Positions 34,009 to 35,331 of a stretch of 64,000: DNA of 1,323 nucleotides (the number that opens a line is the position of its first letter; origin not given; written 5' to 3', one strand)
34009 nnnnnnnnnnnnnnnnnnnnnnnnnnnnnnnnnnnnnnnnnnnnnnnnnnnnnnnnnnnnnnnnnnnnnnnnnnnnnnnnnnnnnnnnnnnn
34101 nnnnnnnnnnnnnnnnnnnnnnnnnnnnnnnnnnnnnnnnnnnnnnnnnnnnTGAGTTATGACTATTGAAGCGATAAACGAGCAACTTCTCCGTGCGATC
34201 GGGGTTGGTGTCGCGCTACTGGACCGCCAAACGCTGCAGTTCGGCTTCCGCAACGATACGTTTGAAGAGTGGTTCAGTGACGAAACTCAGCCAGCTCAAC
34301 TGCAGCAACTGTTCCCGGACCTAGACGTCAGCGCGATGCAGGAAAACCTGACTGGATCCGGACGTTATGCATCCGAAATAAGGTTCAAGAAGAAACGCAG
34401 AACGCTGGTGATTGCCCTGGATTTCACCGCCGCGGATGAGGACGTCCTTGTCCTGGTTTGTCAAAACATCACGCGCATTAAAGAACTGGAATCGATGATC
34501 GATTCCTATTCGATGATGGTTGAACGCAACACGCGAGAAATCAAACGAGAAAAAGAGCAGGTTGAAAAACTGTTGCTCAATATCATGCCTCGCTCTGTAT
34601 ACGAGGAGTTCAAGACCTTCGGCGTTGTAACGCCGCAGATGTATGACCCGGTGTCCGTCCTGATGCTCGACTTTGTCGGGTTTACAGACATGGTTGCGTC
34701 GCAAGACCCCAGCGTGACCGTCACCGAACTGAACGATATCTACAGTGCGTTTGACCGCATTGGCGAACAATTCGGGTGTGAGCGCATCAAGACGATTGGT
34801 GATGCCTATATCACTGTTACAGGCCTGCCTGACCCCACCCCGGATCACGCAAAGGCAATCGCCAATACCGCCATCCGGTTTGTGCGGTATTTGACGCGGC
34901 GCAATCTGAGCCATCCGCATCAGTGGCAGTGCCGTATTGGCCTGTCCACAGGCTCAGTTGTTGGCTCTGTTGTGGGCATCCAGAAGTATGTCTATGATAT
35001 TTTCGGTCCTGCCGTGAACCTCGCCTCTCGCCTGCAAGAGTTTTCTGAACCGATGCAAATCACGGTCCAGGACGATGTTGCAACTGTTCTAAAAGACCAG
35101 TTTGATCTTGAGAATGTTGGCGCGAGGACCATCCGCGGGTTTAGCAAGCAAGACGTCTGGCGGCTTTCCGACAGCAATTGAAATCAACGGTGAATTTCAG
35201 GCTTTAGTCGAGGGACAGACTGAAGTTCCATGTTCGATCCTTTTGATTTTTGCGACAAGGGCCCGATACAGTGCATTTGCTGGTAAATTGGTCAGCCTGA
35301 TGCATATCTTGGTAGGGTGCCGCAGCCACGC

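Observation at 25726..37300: Integrase-less ~11.5-kb redox and gas-signalling island between two convergent SLC13 paralogs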

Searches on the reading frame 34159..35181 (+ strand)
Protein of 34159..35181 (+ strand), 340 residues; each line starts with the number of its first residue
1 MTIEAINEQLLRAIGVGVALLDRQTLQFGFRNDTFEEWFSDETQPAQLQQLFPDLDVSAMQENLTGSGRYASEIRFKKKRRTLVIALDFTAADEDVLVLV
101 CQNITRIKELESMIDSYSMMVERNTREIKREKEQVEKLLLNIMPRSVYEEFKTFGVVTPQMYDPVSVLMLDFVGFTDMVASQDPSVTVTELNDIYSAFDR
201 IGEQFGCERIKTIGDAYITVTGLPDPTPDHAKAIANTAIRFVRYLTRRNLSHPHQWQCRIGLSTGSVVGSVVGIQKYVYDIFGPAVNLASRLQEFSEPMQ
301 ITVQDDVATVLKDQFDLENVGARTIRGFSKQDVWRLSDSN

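Call 4: search_protein_families(library=pfam, proteins=[window:34159-35181:+])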
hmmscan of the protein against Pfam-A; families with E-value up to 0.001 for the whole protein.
window:34159-35181:+ (340 aa): 2 families
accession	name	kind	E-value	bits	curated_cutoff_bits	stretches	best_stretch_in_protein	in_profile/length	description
PF00211.25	Guanylate_cyc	-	1.8e-44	151.9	21.9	1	158-334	2-179/183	Adenylate and Guanylate cyclase catalytic domain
PF07701.20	HNOBA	-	0.00055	19.9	23.4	1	92-149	158-214/216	Heme NO binding associated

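Call 5: find_encoding_contigs(protein=window:34159-35181:+, flank=10000, max_places=8)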
Protein window:34159-35181:+ (340 aa): no gene with exactly this product is on record in the collection.

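Call 13: find_homologous_proteins(query=window:34159-35181:+)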
Query window:34159-35181:+ (340 aa): 4674 proteins with E <= 0.001 among 8000 candidates; the best 120 are listed.
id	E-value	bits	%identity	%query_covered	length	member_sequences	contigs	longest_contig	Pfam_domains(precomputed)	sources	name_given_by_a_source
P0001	3.1e-222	754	100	100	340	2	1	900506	PF00211.26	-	-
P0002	1.2e-207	706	92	100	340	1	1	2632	PF00211.26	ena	-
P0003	1.6e-207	706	93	100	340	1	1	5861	PF00211.26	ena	-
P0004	5.7e-207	704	92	100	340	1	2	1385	PF00211.26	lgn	-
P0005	9.9e-206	700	91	100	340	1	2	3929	PF00211.26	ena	-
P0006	1.9e-205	699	91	100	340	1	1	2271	PF00211.26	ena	-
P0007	5.1e-205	698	92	100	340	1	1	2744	PF00211.26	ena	-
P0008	7.0e-205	697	92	100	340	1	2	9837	PF00211.26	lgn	-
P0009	8.1e-205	697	92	100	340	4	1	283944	PF00211.26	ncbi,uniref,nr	ncbi:adenylate/guanylate cyclase domain-containing protein [uncultured Roseobacter sp.]|uniref:adeny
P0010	8.6e-205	697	91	100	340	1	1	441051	PF00211.26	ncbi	-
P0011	1.2e-204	696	91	100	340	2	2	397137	PF00211.26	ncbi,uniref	ncbi:MAG: adenylate/guanylate cyclase domain-containing protein [Tateyamaria sp.]|uniref:adenylate/g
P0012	2.0e-204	696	91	100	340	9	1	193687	PF00211.26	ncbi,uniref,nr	ncbi:adenylate/guanylate cyclase domain-containing protein [uncultured Roseobacter sp.]|uniref:adeny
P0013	3.1e-204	695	91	100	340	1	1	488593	PF00211.26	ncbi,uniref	ncbi:adenylate/guanylate cyclase domain-containing protein [Tateyamaria sp.]|uniref:adenylate/guanyl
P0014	4.1e-204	695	91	100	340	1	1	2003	PF00211.26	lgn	-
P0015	1.4e-203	693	91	100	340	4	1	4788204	PF00211.26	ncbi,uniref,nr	ncbi:adenylate cyclase [Sulfitobacter sp. SK012]|uniref:adenylate/guanylate cyclase domain-containin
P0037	4.9e-196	668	86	100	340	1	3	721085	PF00211.26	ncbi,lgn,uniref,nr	ncbi:adenylate/guanylate cyclase domain-containing protein [Ruegeria lacuscaerulensis]|uniref:adenyl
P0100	6.2e-175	599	78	100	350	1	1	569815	PF00211.26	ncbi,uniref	ncbi:adenylate/guanylate cyclase domain-containing protein [Hoeflea sp. TYP-13]|uniref:adenylate/gua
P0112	5.9e-174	596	78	100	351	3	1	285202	PF00211.26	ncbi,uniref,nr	ncbi:adenylate/guanylate cyclase domain-containing protein [Pelagibius sp. Alg239-R121]|uniref:adeny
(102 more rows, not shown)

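Call 18: find_encoding_contigs(protein=P0015, flank=10000, max_places=4)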
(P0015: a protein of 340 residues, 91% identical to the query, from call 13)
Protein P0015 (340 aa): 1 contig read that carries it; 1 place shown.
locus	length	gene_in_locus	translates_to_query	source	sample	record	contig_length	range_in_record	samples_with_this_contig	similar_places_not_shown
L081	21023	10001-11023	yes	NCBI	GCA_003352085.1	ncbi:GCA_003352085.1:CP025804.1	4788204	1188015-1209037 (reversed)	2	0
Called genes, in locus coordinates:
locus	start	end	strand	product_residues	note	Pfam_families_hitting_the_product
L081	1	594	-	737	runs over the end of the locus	PF00528:BPD_transp_1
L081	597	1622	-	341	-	PF01547:SBP_bac_1, PF13531:SBP_bac_11, PF13416:SBP_bac_8, PF13343:SBP_bac_6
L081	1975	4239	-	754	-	PF21088:MS_channel_1st, PF00924:MS_channel_2nd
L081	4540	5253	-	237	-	PF00072:Response_reg, PF00486:Trans_reg_C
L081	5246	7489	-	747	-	PF12860:PAS_7, PF13188:PAS_8 (faint), PF00512:HisKA, PF02518:HATPase_c, PF00072:Response_reg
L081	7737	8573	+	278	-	PF12146:Hydrolase_4 (weak), PF00561:Abhydrolase_1, PF12697:Abhydrolase_6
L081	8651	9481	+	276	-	PF01209:Ubie_methyltran, PF13847:Methyltransf_31, PF08241:Methyltransf_11, PF08242:Methyltransf_12, PF13649:Methyltransf_25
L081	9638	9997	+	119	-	PF01152:Bac_globin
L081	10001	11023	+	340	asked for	PF00211:Guanylate_cyc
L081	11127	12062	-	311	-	PF02678:Pirin, PF05726:Pirin_C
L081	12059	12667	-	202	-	PF02525:Flavodoxin_2, PF03358:FMN_red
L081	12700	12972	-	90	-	PF07681:DoxX (weak)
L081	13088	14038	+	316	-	PF00126:HTH_1, PF03466:LysR_substrate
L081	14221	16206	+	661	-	PF17201:Cache_3-Cache_2, PF17202:sCache_3_3, PF00672:HAMP (faint), PF00512:HisKA, PF02518:HATPase_c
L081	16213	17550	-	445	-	PF00072:Response_reg, PF00158:Sigma54_activat, PF14532:Sigma54_activ_2, PF07724:AAA_2 (weak), PF07728:AAA_5, PF25601:AAA_lid_14, PF02954:HTH_8 (weak)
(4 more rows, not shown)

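Call 19: find_encoding_contigs(protein=P0009, flank=10000, max_places=4)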
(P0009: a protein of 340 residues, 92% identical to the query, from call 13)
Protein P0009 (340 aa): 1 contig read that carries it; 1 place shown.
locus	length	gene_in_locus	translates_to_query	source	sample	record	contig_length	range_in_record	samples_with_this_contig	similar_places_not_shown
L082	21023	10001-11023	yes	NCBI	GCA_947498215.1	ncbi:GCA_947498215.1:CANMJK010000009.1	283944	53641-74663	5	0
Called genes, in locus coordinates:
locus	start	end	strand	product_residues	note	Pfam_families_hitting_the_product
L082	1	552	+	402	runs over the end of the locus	-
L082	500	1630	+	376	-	PF00583:Acetyltransf_1 (faint)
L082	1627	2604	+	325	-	-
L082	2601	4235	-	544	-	PF13442:Cytochrome_CBB3 (faint), PF00034:Cytochrom_C (faint), PF21419:RoxA-like_Cyt-c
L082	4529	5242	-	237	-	PF00072:Response_reg, PF00486:Trans_reg_C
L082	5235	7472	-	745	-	PF12860:PAS_7, PF13188:PAS_8 (faint), PF13426:PAS_9 (faint), PF00512:HisKA, PF02518:HATPase_c, PF00072:Response_reg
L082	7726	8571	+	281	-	PF00561:Abhydrolase_1, PF12146:Hydrolase_4 (weak), PF12697:Abhydrolase_6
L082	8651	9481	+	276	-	PF03848:TehB (weak), PF01209:Ubie_methyltran, PF13489:Methyltransf_23 (weak), PF13847:Methyltransf_31, PF08241:Methyltransf_11, PF08242:Methyltransf_12, PF13649:Methyltransf_25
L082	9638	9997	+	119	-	PF01152:Bac_globin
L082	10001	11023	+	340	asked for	PF00211:Guanylate_cyc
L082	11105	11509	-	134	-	PF02082:Rrf2, PF13545:HTH_Crp_2 (weak)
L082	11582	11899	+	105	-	PF20135:DUF6525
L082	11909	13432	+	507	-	PF00496:SBP_bac_5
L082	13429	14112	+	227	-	PF00005:ABC_tran, PF13304:AAA_21 (weak)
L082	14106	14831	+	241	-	PF00005:ABC_tran, PF13304:AAA_21 (faint)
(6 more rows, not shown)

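Call 20: find_encoding_contigs(protein=P0112, flank=10000, max_places=3)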
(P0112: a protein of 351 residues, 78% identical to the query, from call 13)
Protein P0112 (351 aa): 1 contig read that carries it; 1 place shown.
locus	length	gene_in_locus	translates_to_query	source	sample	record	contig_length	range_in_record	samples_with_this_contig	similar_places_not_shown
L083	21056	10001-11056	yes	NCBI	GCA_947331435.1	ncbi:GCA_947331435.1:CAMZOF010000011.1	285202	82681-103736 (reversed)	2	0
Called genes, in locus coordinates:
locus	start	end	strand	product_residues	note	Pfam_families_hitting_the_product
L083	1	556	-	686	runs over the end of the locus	PF00528:BPD_transp_1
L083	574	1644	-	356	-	PF00005:ABC_tran, PF13304:AAA_21 (faint)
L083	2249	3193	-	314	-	PF04069:OpuAC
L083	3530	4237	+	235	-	PF00072:Response_reg, PF00486:Trans_reg_C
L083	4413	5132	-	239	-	PF00072:Response_reg, PF00486:Trans_reg_C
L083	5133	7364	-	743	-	PF12860:PAS_7, PF13188:PAS_8 (faint), PF13426:PAS_9 (faint), PF00512:HisKA, PF02518:HATPase_c, PF00072:Response_reg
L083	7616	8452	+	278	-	PF12146:Hydrolase_4 (faint), PF00561:Abhydrolase_1, PF00975:Thioesterase (faint), PF12697:Abhydrolase_6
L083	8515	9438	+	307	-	PF13489:Methyltransf_23 (weak), PF01209:Ubie_methyltran, PF08241:Methyltransf_11, PF08242:Methyltransf_12 (weak), PF13649:Methyltransf_25, PF13847:Methyltransf_31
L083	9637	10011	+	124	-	PF01152:Bac_globin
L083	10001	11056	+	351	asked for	PF00211:Guanylate_cyc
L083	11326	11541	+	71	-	-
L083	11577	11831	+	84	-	-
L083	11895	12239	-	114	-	PF03992:ABM (faint)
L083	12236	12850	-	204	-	PF00392:GntR, PF07729:FCD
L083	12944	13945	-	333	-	PF00126:HTH_1, PF03466:LysR_substrate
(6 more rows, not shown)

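Call 21: find_encoding_contigs(protein=P0100, flank=10000, max_places=3)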
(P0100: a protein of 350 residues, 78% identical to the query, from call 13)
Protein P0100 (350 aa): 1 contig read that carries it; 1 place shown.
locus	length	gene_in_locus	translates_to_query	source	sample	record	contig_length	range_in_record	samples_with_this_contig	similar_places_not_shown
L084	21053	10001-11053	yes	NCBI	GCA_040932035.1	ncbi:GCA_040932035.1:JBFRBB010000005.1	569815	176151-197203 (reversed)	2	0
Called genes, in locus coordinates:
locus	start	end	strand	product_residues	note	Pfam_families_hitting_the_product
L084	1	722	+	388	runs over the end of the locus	PF04295:GD_AH_second, PF20629:GD_AH_C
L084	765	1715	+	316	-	PF00389:2-Hacid_dh, PF02826:2-Hacid_dh_C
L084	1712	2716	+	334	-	PF02615:Ldh_2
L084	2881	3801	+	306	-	PF02811:PHP (weak)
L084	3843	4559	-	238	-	PF00072:Response_reg, PF00486:Trans_reg_C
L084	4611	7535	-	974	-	PF13426:PAS_9 (faint), PF00989:PAS (faint), PF12860:PAS_7, PF13188:PAS_8 (weak), PF00512:HisKA, PF02518:HATPase_c, PF00072:Response_reg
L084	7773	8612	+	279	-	PF00561:Abhydrolase_1, PF00975:Thioesterase (weak), PF12146:Hydrolase_4 (faint), PF12697:Abhydrolase_6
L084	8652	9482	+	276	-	PF01209:Ubie_methyltran, PF13489:Methyltransf_23 (faint), PF13847:Methyltransf_31, PF08241:Methyltransf_11, PF08242:Methyltransf_12 (weak), PF13649:Methyltransf_25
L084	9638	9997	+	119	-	PF01152:Bac_globin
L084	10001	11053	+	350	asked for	PF00211:Guanylate_cyc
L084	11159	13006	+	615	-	PF05090:HTTM, PF04134:DCC1-like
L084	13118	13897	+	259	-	-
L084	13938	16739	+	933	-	PF05226:CHASE2, PF08448:PAS_4 (weak), PF00990:GGDEF, PF00563:EAL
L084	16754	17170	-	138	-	PF12680:SnoaL_2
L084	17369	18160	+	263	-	-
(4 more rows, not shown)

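Call 22: find_encoding_contigs(protein=P0037, flank=10000, max_places=3)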
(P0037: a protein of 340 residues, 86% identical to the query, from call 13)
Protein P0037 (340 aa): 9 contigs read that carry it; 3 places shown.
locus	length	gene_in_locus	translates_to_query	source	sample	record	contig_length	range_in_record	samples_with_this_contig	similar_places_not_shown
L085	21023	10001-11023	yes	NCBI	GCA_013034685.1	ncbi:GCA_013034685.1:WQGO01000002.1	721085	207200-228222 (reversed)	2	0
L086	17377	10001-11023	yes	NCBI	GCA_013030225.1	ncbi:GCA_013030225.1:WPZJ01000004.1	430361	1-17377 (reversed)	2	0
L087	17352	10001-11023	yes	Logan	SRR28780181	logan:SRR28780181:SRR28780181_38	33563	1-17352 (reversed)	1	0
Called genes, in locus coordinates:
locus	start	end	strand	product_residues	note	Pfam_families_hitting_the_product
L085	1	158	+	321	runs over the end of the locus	PF02653:BPD_transp_2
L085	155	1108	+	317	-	PF02653:BPD_transp_2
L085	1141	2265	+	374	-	PF13407:Peripla_BP_4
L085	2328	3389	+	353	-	PF01261:AP_endonuc_2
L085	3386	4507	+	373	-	PF01408:GFO_IDH_MocA, PF22725:GFO_IDH_MocA_C3, PF02894:GFO_IDH_MocA_C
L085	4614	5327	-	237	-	PF00072:Response_reg, PF00486:Trans_reg_C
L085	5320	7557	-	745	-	PF12860:PAS_7, PF13188:PAS_8 (faint), PF13426:PAS_9 (faint), PF00512:HisKA, PF02518:HATPase_c, PF00072:Response_reg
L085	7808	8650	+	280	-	PF00561:Abhydrolase_1, PF12146:Hydrolase_4 (weak), PF12697:Abhydrolase_6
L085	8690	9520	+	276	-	PF03848:TehB (weak), PF01209:Ubie_methyltran, PF13847:Methyltransf_31, PF08241:Methyltransf_11, PF08242:Methyltransf_12, PF13649:Methyltransf_25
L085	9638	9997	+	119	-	PF01152:Bac_globin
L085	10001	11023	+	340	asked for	PF00211:Guanylate_cyc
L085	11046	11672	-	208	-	PF13560:HTH_31, PF01381:HTH_3, PF12844:HTH_19, PF07883:Cupin_2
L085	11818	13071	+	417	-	PF00464:SHMT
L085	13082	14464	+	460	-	PF00890:FAD_binding_2 (weak), PF01134:GIDA (weak), PF03486:HI0933_like (faint), PF07992:Pyr_redox_2, PF12831:FAD_oxidored, PF13738:Pyr_redox_3 (weak), PF00070:Pyr_redox, PF02852:Pyr_redox_dim, +1 more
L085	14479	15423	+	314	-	PF04055:Radical_SAM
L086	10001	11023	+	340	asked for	PF00211:Guanylate_cyc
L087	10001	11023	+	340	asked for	PF00211:Guanylate_cyc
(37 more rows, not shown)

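Call 24: search_protein_families(library=ncbifam, proteins=[window:34159-35181:+], max_evalue=0.00001)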
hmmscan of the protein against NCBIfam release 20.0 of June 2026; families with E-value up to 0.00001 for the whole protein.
window:34159-35181:+ (340 aa): 1 family
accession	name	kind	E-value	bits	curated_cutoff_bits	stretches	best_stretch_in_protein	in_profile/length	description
TIGR03903.1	TOMM_kin_cyc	equivalog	1.2e-06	26.6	705.75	1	195-323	322-448/1267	TOMM system kinase/cyclase fusion protein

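Call 25: search_solved_structures(query=window:34159-35181:+, max_evalue=0.001)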
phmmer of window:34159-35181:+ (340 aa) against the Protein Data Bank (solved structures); distinct sequences matched with E-value up to 0.001: 49.
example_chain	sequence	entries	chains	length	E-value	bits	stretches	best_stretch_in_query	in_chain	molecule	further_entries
8buz_A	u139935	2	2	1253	3.5e-47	164.3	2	153-319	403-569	Adenylate cyclase type 8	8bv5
8sl3_A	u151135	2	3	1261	5.7e-41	143.9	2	128-317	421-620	Adenylate cyclase type 5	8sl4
7yz9_A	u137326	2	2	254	6.7e-40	140.4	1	128-336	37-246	Adenylate cyclase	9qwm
4p2m_A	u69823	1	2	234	1e-39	139.8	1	130-336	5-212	Adenylate cyclase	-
4p2x_A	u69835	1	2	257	1.1e-39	139.7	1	129-336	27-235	Adenylate cyclase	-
4p2f_A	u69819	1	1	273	1.8e-39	138.9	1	128-336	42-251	Adenylate cyclase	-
7pd4_A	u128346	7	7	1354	2.3e-39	138.6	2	158-319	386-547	Adenylate cyclase 9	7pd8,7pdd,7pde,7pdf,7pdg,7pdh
9u3p_A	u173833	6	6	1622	3.1e-39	138.1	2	158-319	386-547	Adenylate cyclase type 9,Protein M2-1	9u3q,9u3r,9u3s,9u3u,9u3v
6r4o_A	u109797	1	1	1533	3.4e-39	138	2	158-319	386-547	Adenylate cyclase 9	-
7yzi_A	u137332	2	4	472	3.8e-39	137.9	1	128-336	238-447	Adenylate cyclase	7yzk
6r3q_A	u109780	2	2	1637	4.1e-39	137.8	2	158-319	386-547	Adenylate cyclase 9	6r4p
5o5k_A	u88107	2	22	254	1.1e-36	129.7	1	125-336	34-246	Adenylate cyclase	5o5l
1yk9_A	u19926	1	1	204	4.8e-34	121.1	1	160-336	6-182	Adenylate cyclase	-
9bcl_A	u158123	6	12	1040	4.1e-33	118.1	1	108-331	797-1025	Atrial natriuretic peptide receptor 1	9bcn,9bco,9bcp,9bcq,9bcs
9bcv_A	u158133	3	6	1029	4.2e-33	118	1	108-331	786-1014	Atrial natriuretic peptide receptor 1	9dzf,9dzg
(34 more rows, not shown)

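Call 36: find_encoding_contigs(protein=P0008, flank=10000, max_places=4)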
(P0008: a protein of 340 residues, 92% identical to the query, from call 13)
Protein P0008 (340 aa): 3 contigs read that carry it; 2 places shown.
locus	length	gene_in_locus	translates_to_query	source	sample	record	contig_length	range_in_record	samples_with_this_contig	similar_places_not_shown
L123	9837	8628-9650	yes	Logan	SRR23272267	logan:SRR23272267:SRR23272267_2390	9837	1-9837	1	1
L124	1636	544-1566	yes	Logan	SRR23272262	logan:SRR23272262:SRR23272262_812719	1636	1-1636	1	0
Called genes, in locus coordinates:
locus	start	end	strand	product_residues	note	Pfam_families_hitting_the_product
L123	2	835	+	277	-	?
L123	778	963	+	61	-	-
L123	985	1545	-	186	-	PF01638:HxlR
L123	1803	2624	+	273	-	PF13489:Methyltransf_23, PF01209:Ubie_methyltran, PF13847:Methyltransf_31, PF08241:Methyltransf_11, PF08242:Methyltransf_12, PF13649:Methyltransf_25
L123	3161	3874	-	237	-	PF00072:Response_reg, PF00486:Trans_reg_C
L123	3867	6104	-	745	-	PF12860:PAS_7, PF13188:PAS_8 (faint), PF13426:PAS_9 (faint), PF00512:HisKA, PF02518:HATPase_c, PF00072:Response_reg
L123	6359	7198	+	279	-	PF12146:Hydrolase_4 (weak), PF00561:Abhydrolase_1, PF12697:Abhydrolase_6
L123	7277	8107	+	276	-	PF01209:Ubie_methyltran, PF13847:Methyltransf_31, PF08241:Methyltransf_11, PF08242:Methyltransf_12, PF13649:Methyltransf_25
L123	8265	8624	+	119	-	PF01152:Bac_globin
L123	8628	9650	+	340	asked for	PF00211:Guanylate_cyc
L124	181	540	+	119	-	PF01152:Bac_globin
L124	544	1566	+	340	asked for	PF00211:Guanylate_cyc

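Call 42: search_dna_similar(query=window:34159-35181:+, collection=plasmids, mode=protein, max_rows=15)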
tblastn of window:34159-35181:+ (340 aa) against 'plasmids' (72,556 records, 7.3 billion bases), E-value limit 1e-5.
Records with a match: 153; places in all: 166; records where one place covers at least 80% of the query: 11.
Best place of each record, by identity: 60-80% 1; <60% 152.
By first word of the organism name: Sinorhizobium 93; Rhizobium 23; Cupriavidus 9; Burkholderia 5; Aliiroseovarius 5; Treponema 2; Caballeronia 2; Vibrio 2; Novosphingobium 1; Mesorhizobium 1; and 10 more.
By predicted mobility (MOB-suite, as given by PLSDB): mobilizable 61; non-mobilizable 50; conjugative 42.
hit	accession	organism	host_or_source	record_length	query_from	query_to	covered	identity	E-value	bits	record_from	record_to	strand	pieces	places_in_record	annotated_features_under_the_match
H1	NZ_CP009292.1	Novosphingobium pentaromativorans US6-1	mud sediment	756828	1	337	99%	60.0%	5e-120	387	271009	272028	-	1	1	adenylate/guanylate cyclase domain-containing protein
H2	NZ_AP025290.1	Treponema saccharophilum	-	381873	17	316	88%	30.8%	1e-24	112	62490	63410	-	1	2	adenylate/guanylate cyclase domain-containing protein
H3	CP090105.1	Sinorhizobium meliloti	Medicago,Cell culture,Plant nodule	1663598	20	334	93%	29.1%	2e-22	105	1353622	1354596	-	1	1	response regulator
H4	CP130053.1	Sinorhizobium meliloti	Medicago,Cell culture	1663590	20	334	93%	29.1%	2e-22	105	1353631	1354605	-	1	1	adenylate/guanylate cyclase domain-containing protein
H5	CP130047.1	Sinorhizobium meliloti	Medicago,Cell culture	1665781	20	334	93%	28.8%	4e-21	101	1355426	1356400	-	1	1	adenylate/guanylate cyclase domain-containing protein | histidine kinase dimerization/phospho-acceptor domain-containing ...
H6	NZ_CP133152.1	Sinorhizobium chiapasense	Acaciella angustissima,cell culture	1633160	29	329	89%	29.1%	5e-22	104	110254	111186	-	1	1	none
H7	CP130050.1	Sinorhizobium meliloti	Medicago,Cell culture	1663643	20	293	81%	30.8%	2e-20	100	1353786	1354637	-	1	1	adenylate/guanylate cyclase domain-containing protein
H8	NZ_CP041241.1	Sinorhizobium mexicanum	Acaciella angustissima,cell culture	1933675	48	334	84%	28.8%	2e-22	105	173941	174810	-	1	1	none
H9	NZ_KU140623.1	Sinorhizobium sp. M14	microbial mats from Zloty Stok gold mine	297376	89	337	73%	33.2%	9e-30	127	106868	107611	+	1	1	adenylate/guanylate cyclase domain-containing protein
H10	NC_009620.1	Sinorhizobium medicae WSM419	-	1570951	51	329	82%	29.1%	4e-25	113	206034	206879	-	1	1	none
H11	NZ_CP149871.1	Sinorhizobium medicae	Melilotus albus,Cell Culture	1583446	51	329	82%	29.1%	4e-25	113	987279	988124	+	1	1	none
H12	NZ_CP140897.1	Sinorhizobium medicae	Medicago lupulina,whole organism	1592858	51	329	82%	29.1%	4e-25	113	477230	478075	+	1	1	none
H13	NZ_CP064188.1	Rhizobium sp. 007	Onobrychis viciifolia,cell culture,root ...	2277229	106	336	68%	34.6%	5e-32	134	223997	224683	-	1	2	none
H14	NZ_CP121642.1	Rhizobium sp. CC1099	Onobrychis viciifolia,cell culture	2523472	106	336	68%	34.6%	5e-32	134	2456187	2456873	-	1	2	none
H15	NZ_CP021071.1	Mesorhizobium sp. WSM1497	Biserrula pelecinus L.,cell ...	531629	106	336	68%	34.6%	2e-31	132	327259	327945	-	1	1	adenylate/guanylate cyclase domain-containing protein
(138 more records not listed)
